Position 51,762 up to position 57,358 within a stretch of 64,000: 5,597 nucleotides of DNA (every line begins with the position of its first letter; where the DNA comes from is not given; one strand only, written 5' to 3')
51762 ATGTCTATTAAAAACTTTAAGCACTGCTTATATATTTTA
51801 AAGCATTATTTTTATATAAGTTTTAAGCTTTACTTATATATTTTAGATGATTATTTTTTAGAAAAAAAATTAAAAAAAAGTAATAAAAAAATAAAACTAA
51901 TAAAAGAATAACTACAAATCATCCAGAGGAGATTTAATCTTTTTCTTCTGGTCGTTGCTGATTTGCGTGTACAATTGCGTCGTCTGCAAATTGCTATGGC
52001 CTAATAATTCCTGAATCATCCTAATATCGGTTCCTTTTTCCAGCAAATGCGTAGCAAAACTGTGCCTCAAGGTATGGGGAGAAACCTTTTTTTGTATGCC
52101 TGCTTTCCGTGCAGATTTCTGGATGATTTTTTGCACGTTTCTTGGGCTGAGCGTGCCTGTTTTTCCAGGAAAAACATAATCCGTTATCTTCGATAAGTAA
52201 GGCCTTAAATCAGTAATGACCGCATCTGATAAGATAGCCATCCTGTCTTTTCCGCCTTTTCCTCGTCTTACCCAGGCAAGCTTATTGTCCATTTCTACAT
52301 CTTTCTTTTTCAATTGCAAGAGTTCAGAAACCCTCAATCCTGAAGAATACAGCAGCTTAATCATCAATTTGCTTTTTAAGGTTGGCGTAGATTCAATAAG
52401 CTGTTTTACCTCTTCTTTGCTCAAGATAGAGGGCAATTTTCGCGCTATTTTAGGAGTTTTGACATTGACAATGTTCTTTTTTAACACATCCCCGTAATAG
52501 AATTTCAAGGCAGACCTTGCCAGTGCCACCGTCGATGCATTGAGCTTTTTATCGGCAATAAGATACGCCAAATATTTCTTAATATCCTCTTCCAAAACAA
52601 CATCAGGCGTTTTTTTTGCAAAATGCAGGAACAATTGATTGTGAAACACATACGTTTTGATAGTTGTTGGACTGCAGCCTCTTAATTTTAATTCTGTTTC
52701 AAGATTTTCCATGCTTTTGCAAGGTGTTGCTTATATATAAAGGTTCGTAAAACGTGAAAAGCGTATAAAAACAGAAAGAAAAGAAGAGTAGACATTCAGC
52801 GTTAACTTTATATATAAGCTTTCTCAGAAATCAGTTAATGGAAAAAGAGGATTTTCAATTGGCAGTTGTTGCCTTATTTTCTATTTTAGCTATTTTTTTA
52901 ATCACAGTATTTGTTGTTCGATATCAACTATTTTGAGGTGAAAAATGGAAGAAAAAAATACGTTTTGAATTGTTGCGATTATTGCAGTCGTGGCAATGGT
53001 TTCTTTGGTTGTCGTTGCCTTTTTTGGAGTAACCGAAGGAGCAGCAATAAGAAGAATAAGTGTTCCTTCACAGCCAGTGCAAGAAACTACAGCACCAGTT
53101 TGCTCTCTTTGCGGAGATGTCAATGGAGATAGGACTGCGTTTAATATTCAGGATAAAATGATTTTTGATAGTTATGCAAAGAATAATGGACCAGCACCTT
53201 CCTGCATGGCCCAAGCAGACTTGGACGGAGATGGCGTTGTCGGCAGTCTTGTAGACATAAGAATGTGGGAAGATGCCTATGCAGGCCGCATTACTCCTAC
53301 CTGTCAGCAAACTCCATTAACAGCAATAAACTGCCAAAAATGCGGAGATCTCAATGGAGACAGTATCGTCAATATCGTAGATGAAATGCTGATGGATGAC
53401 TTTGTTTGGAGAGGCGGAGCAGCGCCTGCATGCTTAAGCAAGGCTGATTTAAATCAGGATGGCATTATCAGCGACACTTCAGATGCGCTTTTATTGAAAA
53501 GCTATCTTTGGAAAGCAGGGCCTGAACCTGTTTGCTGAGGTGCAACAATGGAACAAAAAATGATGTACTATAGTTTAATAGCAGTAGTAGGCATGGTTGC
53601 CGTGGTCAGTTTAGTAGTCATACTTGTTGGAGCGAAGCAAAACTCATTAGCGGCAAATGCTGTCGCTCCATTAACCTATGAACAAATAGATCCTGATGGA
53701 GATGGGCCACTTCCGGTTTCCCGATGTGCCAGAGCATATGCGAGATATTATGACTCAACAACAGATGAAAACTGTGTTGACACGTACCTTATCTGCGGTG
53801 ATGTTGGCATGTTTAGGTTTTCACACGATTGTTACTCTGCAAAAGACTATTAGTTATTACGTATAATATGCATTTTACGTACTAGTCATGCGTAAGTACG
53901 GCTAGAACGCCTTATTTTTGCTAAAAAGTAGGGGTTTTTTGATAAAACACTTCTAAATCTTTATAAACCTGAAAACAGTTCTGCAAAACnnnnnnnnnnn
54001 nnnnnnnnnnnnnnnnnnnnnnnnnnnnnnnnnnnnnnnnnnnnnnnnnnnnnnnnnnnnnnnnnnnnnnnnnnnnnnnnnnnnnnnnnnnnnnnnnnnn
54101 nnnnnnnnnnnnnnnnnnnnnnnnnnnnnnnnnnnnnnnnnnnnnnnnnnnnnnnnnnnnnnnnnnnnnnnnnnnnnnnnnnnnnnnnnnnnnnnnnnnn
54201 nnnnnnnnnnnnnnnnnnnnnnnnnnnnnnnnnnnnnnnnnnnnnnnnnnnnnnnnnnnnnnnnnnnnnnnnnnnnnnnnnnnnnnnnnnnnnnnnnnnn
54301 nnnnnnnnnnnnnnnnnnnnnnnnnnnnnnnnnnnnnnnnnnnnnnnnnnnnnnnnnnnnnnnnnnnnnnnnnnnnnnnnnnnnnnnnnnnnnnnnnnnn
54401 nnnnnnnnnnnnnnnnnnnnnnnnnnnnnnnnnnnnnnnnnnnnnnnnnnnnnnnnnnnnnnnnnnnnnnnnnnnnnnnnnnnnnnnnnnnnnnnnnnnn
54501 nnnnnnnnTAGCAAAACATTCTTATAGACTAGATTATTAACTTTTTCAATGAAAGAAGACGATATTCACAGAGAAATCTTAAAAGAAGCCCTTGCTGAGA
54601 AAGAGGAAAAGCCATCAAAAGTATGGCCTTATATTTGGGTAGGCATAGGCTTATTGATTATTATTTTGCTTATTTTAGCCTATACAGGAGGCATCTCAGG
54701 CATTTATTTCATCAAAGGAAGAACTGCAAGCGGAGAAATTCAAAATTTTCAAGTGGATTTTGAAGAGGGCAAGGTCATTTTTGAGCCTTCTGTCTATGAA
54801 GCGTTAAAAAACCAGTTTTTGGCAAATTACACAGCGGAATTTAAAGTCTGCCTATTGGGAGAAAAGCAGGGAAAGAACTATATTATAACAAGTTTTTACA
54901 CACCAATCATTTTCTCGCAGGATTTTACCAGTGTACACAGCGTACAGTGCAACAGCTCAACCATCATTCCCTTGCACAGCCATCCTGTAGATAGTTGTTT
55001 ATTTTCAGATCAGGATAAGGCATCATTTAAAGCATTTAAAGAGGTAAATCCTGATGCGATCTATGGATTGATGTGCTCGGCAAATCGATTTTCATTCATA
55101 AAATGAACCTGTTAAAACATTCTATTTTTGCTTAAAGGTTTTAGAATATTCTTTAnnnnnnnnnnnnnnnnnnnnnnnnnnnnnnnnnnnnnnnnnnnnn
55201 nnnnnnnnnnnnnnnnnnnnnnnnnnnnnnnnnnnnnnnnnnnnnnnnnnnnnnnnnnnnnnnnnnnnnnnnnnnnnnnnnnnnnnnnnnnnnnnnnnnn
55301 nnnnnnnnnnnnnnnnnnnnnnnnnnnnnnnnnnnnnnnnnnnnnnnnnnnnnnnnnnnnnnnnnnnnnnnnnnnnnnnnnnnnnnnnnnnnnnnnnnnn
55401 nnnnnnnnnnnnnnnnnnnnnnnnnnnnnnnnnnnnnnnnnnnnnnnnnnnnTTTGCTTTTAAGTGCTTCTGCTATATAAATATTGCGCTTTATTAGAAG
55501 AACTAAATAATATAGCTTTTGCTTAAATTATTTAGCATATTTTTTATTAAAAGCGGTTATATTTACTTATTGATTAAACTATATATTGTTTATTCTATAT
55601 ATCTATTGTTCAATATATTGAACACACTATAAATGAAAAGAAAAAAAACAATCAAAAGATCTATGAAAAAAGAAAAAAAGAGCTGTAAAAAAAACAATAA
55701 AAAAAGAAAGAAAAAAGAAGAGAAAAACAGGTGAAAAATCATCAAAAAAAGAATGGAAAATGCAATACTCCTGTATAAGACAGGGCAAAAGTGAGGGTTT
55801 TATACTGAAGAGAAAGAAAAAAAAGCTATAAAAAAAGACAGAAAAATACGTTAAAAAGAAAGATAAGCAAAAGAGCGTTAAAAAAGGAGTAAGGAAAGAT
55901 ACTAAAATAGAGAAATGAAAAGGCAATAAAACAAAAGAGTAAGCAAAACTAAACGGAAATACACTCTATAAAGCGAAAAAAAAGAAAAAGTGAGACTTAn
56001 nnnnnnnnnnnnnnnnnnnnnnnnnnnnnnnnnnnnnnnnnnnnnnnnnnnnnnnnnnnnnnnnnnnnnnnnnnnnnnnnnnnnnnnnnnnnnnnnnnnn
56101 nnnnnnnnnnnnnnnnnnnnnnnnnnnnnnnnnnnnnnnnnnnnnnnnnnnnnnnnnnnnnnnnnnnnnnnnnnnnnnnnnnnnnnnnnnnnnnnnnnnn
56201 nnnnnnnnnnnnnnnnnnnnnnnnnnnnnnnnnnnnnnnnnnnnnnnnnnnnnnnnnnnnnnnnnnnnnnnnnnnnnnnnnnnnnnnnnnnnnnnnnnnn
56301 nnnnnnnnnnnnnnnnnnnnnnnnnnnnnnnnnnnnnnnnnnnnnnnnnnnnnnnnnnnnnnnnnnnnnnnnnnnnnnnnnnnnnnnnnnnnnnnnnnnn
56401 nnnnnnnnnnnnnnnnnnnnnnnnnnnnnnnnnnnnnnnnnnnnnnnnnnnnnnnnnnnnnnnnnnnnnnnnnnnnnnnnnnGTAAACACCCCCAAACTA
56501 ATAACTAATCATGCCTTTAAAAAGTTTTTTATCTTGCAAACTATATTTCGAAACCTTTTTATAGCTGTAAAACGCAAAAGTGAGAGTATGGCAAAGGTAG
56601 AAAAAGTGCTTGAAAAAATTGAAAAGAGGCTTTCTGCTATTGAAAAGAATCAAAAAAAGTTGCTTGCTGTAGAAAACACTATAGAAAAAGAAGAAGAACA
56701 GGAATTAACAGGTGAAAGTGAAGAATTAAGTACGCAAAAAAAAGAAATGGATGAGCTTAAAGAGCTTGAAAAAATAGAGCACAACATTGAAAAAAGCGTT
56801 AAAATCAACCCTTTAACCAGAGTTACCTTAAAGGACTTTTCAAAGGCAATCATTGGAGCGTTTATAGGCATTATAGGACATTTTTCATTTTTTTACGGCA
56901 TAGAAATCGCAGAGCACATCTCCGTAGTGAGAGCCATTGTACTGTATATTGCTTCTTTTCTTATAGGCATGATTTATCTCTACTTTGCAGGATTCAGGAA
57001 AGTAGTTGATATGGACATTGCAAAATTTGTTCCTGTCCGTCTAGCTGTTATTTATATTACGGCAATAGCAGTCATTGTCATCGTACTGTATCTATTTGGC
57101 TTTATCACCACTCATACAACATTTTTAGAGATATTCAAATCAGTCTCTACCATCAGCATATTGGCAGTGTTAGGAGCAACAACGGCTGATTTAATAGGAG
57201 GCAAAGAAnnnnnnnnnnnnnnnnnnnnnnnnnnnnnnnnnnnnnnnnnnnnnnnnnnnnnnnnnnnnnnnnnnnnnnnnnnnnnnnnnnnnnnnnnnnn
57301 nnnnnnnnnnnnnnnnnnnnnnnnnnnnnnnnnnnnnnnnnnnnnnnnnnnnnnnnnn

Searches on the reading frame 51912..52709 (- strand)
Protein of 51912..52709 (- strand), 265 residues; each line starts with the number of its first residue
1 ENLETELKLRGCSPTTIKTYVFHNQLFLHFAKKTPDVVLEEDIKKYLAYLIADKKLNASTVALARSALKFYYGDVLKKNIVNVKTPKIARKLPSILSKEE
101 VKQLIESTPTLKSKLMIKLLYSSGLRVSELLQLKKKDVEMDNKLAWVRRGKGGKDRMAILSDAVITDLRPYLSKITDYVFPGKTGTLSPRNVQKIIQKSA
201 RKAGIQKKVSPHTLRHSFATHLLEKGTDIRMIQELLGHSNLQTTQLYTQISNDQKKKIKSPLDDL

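Call 3: search_protein_families(library=pfam, proteins=[window:51912-52709:-], max_evalue=1)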
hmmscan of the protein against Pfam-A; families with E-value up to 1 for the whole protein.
window:51912-52709:- (265 aa): 5 families
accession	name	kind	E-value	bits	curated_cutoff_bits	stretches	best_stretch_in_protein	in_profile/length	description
PF00589.27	Phage_integrase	-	2.7e-46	157.9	27.1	1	96-251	3-169/172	Phage integrase family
PF13495.12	Phage_int_SAM_4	-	7.7e-18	65.1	27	1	2-79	4-82/85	Phage integrase, N-terminal SAM-like domain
PF02899.23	Phage_int_SAM_1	-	1.3e-05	25.8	22.3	1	10-72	12-76/83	Phage integrase, N-terminal SAM-like domain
PF16795.10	Phage_integr_3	-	0.0039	17.6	27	1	95-241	3-137/161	Archaeal phage integrase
PF12835.12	Integrase_1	-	0.09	13.2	23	1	116-220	36-148/149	Integrase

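Call 57: search_protein_families(library=padloc, proteins=[window:51912-52709:-], max_evalue=0.01)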
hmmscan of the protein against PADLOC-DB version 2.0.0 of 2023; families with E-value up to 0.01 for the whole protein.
window:51912-52709:- (265 aa): 1 family
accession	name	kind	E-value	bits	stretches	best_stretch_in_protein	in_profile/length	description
PDLC01401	Cas8a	-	0.0029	15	0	171-200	254-283/317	CAS-I-A; effector_LS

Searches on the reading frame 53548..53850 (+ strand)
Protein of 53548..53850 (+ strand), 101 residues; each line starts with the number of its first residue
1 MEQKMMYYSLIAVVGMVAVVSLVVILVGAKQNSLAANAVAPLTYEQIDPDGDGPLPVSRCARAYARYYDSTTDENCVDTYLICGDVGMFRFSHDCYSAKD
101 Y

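Call 3: search_protein_families(library=pfam, proteins=[window:53548-53850:+], max_evalue=1)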
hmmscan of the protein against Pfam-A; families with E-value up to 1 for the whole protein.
window:53548-53850:+ (101 aa): 1 family
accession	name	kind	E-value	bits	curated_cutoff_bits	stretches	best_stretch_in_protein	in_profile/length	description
PF09305.16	TACI-CRD2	-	0.33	11.4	22.9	1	59-84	2-26/39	TACI, cysteine-rich domain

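Call 57: search_protein_families(library=padloc, proteins=[window:53548-53850:+], max_evalue=0.01)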
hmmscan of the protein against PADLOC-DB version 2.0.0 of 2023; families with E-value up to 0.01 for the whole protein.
window:53548-53850:+ (101 aa): 0 families

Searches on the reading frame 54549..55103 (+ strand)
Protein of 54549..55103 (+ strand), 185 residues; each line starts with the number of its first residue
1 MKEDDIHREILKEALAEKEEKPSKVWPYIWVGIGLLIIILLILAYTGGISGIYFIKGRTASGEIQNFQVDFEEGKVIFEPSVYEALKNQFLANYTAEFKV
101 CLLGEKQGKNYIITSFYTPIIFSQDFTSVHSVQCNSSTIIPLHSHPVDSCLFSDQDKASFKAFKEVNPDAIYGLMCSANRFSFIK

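Call 3: search_protein_families(library=pfam, proteins=[window:54549-55103:+], max_evalue=1)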
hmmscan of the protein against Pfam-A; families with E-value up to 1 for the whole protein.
window:54549-55103:+ (185 aa): 4 families
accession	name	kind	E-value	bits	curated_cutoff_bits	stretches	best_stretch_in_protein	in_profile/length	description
PF14464.11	Prok-JAB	-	0.016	15.5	25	1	84-162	6-92/114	Prokaryotic homologs of the JAB domain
PF04002.20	RadC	-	0.066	13.6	22.1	1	131-165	59-93/121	RadC-like JAB domain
PF09548.15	Spore_III_AB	-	0.24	11.9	32.5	1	13-42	141-170/170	Stage III sporulation protein AB (spore_III_AB)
PF07204.16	Orthoreo_P10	-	0.73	10.3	21.4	0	25-42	41-58/98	Orthoreovirus membrane fusion protein p10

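Call 4: search_protein_families(library=ncbifam, proteins=[window:54549-55103:+], max_evalue=1)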
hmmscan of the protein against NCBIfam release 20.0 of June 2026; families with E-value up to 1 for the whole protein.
window:54549-55103:+ (185 aa): 1 family
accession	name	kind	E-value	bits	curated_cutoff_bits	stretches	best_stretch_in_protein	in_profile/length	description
NF004285.1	PRK05696.1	equivalog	0.016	15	179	1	35-97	22-84/171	flagellar basal body-associated protein FliL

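Call 57: search_protein_families(library=padloc, proteins=[window:54549-55103:+], max_evalue=0.01)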
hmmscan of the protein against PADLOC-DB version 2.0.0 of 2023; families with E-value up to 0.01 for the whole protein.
window:54549-55103:+ (185 aa): 1 family
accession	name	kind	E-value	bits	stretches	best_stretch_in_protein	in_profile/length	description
PDLC00901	JAB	-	0.0022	15.9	1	66-120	8-64/163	JAB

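Call 58: find_homologous_proteins(query=window:54549-55103:+, max_evalue=0.001)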
Query window:54549-55103:+ (185 aa): 2 proteins with E <= 0.001 among 61 candidates.
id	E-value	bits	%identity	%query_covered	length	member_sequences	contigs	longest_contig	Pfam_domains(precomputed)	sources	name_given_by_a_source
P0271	1.3e-119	414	100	100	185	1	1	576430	-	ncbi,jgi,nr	ncbi:hypothetical protein C4573_02795 [Candidatus Woesearchaeota archaeon]|nr:MAG: hypothetical prot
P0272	9.4e-33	131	41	91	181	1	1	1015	-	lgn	-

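Call 59: find_encoding_contigs(protein=P0272, flank=2000, max_places=3)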
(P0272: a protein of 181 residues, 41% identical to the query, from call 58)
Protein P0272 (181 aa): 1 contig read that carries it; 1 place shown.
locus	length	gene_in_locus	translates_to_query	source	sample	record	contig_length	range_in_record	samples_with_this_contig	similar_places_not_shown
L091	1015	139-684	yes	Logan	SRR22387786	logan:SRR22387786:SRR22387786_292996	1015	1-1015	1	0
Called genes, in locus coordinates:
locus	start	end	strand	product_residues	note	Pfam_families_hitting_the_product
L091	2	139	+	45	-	?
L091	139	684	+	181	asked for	-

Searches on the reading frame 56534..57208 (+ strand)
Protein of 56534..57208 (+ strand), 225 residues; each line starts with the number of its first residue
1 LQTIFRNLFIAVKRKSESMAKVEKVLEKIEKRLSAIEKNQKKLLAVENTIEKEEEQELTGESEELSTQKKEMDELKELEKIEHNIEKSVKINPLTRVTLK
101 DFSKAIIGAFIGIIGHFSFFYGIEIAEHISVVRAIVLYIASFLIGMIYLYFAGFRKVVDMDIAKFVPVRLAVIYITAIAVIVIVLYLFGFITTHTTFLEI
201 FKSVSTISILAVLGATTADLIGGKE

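Call 3: search_protein_families(library=pfam, proteins=[window:56534-57208:+], max_evalue=1)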
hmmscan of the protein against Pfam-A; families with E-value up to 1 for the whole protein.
window:56534-57208:+ (225 aa): 10 families
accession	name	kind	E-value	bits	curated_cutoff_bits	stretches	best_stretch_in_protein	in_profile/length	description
PF09622.15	DUF2391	-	0.00078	19.4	22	1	124-221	173-274/275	Putative integral membrane protein (DUF2391)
PF20312.3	DUF6608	-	0.031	14.6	24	1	109-156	47-94/131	Family of unknown function (DUF6608)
PF18066.6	Phage_ABA_S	-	0.055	14.6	27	1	8-56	25-73/89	Phage ABA sandwich domain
PF01988.24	VIT1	-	0.094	13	28.1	0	56-222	83-213/214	VIT family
PF09969.14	DUF2203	-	0.16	13.1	24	1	21-106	7-83/122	Uncharacterized conserved protein (DUF2203)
PF05377.16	FlaC_arch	-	0.31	11.9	27.8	0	13-46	10-43/55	Flagella accessory protein C (FlaC)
PF09321.15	DUF1978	-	0.35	10.6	25.4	1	13-88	143-217/244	Domain of unknown function (DUF1978)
PF03910.19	Adeno_PV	-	0.37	10.3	27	1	40-98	147-206/349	Adenovirus minor core protein PV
PF22542.1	Utp8_C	-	0.81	9.3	22.9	0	17-90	227-300/319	Utp8, C-terminal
PF03462.23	PCRF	-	0.87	9.8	24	0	14-79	22-88/194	PCRF domain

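Call 57: search_protein_families(library=padloc, proteins=[window:56534-57208:+], max_evalue=0.01)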
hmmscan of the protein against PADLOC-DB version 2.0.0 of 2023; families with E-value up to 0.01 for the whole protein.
window:56534-57208:+ (225 aa): 0 families
